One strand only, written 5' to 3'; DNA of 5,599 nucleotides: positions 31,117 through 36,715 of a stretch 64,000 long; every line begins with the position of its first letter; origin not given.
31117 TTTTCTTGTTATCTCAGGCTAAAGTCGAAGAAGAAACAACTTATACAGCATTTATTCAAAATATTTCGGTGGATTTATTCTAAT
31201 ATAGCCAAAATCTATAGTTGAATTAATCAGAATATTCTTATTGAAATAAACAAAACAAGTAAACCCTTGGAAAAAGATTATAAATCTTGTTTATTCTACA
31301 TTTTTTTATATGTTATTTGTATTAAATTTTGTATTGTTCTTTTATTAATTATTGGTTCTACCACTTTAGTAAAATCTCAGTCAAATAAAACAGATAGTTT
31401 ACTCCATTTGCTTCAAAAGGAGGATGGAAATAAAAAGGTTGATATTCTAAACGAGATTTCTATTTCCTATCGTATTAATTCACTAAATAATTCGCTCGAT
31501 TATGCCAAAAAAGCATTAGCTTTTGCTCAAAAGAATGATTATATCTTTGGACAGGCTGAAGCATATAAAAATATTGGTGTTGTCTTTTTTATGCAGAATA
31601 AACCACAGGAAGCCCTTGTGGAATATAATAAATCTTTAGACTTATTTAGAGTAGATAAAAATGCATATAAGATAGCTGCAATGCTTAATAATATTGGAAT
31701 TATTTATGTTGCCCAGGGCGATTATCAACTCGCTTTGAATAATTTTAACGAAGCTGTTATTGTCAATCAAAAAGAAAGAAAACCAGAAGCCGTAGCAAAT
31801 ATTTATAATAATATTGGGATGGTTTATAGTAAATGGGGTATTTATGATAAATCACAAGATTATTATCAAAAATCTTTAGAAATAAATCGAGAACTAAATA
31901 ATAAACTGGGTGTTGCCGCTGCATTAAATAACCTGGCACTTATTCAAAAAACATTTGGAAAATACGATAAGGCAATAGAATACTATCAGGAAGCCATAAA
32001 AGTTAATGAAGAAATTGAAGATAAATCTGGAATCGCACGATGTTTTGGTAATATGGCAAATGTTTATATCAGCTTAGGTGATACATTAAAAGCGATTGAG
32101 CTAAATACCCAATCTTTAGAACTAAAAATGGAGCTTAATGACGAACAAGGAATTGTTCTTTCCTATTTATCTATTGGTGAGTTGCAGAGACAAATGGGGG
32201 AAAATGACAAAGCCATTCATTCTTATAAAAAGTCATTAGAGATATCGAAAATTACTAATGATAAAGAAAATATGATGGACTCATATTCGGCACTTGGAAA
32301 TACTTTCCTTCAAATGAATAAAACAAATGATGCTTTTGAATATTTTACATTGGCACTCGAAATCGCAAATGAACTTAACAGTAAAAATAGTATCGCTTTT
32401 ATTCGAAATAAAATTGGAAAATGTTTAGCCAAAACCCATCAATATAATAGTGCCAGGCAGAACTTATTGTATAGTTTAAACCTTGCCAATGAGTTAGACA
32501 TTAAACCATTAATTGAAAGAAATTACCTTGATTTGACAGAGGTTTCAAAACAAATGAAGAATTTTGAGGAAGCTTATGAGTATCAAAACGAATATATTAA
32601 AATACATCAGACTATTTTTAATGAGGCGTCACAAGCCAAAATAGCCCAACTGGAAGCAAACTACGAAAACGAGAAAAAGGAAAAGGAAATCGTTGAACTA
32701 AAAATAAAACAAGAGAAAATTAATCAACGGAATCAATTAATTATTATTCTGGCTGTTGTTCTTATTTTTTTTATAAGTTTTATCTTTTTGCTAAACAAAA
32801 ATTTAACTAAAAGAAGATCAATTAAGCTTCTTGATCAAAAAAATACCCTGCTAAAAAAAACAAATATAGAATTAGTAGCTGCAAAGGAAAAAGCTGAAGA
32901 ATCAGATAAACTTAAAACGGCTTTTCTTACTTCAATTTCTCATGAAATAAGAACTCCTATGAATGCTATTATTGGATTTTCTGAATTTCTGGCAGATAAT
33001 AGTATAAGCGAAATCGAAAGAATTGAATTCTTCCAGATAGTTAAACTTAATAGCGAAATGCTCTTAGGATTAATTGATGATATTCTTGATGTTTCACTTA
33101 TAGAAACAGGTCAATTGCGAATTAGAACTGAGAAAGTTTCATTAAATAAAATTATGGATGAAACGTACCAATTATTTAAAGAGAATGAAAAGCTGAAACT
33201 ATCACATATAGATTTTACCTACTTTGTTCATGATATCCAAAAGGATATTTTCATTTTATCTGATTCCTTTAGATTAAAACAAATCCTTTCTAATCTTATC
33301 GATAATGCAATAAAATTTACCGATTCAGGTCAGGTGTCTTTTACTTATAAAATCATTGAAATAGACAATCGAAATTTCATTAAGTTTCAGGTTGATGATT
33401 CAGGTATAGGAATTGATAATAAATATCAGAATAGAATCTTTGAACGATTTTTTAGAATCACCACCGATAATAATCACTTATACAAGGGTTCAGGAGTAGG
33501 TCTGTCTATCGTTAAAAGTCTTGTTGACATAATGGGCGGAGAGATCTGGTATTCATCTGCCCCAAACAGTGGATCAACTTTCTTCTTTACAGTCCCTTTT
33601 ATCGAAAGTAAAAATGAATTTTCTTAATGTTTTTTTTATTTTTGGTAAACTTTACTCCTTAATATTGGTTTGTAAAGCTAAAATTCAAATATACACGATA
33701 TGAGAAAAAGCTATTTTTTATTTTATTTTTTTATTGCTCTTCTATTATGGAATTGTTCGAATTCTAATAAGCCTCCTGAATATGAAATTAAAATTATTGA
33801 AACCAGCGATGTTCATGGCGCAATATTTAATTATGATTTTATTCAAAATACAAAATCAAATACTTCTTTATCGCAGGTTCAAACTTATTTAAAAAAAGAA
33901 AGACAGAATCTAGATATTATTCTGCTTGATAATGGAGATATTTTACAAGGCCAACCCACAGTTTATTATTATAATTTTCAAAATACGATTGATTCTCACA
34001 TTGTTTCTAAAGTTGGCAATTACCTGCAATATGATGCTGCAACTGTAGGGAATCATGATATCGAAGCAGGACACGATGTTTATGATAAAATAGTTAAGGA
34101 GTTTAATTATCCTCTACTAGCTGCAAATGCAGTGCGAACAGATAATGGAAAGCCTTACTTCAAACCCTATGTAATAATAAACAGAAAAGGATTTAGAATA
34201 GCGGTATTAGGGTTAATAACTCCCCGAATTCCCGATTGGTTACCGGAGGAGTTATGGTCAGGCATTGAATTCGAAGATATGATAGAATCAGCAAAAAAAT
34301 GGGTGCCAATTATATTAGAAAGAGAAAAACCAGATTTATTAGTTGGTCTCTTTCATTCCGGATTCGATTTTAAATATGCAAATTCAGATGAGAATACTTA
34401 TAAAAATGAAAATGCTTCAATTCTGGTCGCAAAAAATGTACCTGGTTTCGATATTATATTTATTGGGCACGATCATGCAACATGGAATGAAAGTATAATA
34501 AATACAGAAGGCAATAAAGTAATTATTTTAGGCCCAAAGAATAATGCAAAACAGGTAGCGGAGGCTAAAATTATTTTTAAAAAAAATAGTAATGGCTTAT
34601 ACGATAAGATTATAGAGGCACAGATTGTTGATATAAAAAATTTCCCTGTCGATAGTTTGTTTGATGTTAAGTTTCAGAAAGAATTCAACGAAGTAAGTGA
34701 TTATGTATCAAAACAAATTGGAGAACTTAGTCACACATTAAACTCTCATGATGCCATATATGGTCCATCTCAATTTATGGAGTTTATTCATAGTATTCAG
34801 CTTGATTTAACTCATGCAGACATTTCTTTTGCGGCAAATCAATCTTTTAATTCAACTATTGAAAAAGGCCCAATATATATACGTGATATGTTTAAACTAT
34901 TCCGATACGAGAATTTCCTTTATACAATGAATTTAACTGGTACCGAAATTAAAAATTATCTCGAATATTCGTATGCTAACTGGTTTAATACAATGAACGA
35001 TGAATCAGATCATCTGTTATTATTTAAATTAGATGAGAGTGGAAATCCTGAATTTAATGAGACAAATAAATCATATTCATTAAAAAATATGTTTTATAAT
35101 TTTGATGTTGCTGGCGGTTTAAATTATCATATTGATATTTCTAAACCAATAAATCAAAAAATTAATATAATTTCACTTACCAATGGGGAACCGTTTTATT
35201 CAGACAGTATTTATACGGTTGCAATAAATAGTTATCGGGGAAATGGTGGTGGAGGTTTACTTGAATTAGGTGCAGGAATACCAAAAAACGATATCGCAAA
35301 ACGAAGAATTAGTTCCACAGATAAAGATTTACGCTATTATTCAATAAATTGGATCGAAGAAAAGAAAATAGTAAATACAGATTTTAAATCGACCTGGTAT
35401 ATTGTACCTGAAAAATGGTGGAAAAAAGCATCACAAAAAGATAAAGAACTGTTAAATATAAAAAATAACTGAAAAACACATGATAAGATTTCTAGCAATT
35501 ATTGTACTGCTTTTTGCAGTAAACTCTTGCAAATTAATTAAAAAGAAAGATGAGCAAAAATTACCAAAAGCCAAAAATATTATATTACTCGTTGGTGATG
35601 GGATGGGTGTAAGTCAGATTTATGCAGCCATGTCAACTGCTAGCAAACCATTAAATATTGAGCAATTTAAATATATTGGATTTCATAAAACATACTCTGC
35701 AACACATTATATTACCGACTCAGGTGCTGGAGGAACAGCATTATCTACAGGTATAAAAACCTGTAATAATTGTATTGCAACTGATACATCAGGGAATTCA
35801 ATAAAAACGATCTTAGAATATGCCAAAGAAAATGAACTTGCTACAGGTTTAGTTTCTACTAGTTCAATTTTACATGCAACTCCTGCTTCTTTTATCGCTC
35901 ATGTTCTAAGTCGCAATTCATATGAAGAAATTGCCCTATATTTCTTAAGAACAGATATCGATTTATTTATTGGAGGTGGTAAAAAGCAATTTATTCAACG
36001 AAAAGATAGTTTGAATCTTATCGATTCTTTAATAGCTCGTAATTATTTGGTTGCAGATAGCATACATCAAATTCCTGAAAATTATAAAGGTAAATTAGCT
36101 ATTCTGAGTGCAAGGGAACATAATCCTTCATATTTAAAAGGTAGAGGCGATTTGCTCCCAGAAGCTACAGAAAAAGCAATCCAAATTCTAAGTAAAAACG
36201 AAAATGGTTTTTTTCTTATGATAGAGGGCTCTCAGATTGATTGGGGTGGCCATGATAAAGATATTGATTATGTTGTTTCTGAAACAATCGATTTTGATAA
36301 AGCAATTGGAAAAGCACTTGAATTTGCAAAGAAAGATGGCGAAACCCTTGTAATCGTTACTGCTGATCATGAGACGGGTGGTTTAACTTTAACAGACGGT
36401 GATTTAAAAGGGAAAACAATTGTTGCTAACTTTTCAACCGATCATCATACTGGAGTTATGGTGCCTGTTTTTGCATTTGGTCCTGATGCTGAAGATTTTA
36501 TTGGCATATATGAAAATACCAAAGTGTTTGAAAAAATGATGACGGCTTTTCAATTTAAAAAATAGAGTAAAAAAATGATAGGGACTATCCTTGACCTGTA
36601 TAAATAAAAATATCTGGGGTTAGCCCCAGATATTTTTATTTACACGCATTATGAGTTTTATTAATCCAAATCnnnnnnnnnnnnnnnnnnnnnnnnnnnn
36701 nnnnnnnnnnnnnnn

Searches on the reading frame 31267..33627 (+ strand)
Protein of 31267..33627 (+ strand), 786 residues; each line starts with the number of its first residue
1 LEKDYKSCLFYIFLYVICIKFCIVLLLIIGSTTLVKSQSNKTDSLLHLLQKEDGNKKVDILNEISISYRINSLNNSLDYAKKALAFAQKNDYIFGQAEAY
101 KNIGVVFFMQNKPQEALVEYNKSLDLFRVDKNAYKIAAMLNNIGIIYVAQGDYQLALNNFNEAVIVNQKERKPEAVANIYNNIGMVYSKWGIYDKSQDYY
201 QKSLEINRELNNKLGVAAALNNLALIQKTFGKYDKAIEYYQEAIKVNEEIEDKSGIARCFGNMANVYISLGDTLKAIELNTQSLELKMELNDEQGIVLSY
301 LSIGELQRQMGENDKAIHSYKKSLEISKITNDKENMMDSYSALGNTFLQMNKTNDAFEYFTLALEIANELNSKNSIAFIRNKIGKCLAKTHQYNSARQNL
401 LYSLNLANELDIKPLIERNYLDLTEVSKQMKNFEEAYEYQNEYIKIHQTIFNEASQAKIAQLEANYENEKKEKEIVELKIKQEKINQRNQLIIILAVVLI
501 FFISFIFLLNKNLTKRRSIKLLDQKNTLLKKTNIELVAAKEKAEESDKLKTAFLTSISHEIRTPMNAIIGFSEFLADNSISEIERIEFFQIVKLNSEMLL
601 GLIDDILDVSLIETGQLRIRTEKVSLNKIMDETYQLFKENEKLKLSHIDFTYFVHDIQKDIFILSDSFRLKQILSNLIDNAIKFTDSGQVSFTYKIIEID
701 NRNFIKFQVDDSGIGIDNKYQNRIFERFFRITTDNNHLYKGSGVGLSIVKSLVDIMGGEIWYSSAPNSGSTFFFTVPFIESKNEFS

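Call 8: search_protein_families(library=pfam, proteins=[window:31267-33627:+], max_evalue=0.001)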
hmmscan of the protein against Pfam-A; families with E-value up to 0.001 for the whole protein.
window:31267-33627:+ (786 aa): 18 families
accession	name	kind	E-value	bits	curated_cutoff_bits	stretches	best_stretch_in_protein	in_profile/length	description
PF13424.12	TPR_12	-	5.2e-53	177.6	30.1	4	136-208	2-76/77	Tetratricopeptide repeat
PF00515.34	TPR_1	-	1.5e-42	142.2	27.8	5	217-248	1-32/34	Tetratricopeptide repeat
PF07719.23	TPR_2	-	2.5e-30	102.5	27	1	217-248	1-32/34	Tetratricopeptide repeat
PF02518.31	HATPase_c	-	4.1e-27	95.3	26.4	1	666-778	2-109/111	Histidine kinase-, DNA gyrase B-, and HSP90-like ATPase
PF13181.12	TPR_8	-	4.3e-27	92.4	25.7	2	218-248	2-32/34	Tetratricopeptide repeat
PF13176.12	TPR_7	-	1.1e-22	78.6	27.9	0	219-249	1-31/36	Tetratricopeptide repeat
PF13374.12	TPR_10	-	1.2e-22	79.7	27.5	0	216-250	1-35/42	Tetratricopeptide repeat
PF17874.7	TPR_MalT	-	6e-15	55.8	45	1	75-246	19-190/336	MalT-like TPR region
PF00512.31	HisKA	-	8.4e-14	51.8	26.9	1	550-615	2-66/66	His Kinase A (phospho-acceptor) domain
PF24885.1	TPR_NPHP3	-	3.3e-12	46.8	100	1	156-268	81-194/239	Nephrocystin-3 TPR domain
PF13432.12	TPR_16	-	1.4e-09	38.6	32.7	0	215-244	29-58/65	Tetratricopeptide repeat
PF13414.12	TPR_11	-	1.4e-09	37.9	26.8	0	231-248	8-25/42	TPR repeat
PF14938.12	SNAP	-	1.5e-07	31.6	25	1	162-282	60-180/282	Soluble NSF attachment protein, SNAP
PF13431.12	TPR_17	-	5.2e-07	29.9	24.4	0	217-238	13-34/34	Tetratricopeptide repeat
PF12862.13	ANAPC5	-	6e-07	29.9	23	1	193-258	14-79/91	Anaphase-promoting complex subunit 5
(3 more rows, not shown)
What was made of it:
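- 31267..33627 (+): TPR-HisKA-HATPase histidine kinase; possibly associated. Pfam (call 8).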

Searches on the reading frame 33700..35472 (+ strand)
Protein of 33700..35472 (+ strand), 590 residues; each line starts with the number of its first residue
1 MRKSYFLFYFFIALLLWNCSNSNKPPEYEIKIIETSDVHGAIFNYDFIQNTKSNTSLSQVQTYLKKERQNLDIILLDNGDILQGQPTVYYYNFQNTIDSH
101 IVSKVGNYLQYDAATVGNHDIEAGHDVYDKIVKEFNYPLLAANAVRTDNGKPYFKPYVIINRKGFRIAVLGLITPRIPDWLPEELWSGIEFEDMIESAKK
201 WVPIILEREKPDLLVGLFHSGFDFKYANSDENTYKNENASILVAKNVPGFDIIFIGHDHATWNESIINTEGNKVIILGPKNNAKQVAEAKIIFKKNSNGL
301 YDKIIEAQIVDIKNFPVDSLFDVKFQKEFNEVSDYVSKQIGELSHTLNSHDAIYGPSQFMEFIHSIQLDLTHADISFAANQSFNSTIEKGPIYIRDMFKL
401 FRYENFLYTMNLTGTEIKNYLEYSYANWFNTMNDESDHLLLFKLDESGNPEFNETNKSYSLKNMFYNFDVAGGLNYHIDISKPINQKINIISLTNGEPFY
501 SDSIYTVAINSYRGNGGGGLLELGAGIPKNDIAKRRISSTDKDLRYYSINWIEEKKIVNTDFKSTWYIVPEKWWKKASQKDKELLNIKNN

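Call 8: search_protein_families(library=pfam, proteins=[window:33700-35472:+], max_evalue=0.001)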
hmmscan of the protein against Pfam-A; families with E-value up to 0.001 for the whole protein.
window:33700-35472:+ (590 aa): 2 families
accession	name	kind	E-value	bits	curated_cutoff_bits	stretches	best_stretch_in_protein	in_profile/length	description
PF02872.23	5_nucleotid_C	-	6.1e-26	91.9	23.6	1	340-520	2-153/158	5'-nucleotidase, C-terminal domain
PF00149.33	Metallophos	-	1.7e-08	35.5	21.5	1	31-260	2-190/191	Calcineurin-like phosphoesterase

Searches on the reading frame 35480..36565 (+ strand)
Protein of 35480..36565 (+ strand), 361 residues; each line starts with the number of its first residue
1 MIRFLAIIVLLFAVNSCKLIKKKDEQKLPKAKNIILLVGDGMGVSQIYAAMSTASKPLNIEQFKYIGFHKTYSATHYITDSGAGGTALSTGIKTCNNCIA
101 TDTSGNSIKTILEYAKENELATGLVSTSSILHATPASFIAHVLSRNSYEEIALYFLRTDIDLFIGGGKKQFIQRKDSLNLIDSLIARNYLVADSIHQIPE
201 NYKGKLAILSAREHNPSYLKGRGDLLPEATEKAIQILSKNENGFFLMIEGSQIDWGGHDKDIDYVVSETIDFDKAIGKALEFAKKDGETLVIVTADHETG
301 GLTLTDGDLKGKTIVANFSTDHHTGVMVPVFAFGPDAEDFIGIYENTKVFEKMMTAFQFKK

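Call 8: search_protein_families(library=pfam, proteins=[window:35480-36565:+], max_evalue=0.001)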
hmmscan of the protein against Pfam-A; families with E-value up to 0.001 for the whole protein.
window:35480-36565:+ (361 aa): 2 families
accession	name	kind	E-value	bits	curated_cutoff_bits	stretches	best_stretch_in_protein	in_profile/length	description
PF00245.25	Alk_phosphatase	-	7.2e-79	266.1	24.4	2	31-305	1-323/423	Alkaline phosphatase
PF01676.23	Metalloenzyme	-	9.3e-10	38.9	24.3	1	228-338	133-226/252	Metalloenzyme superfamily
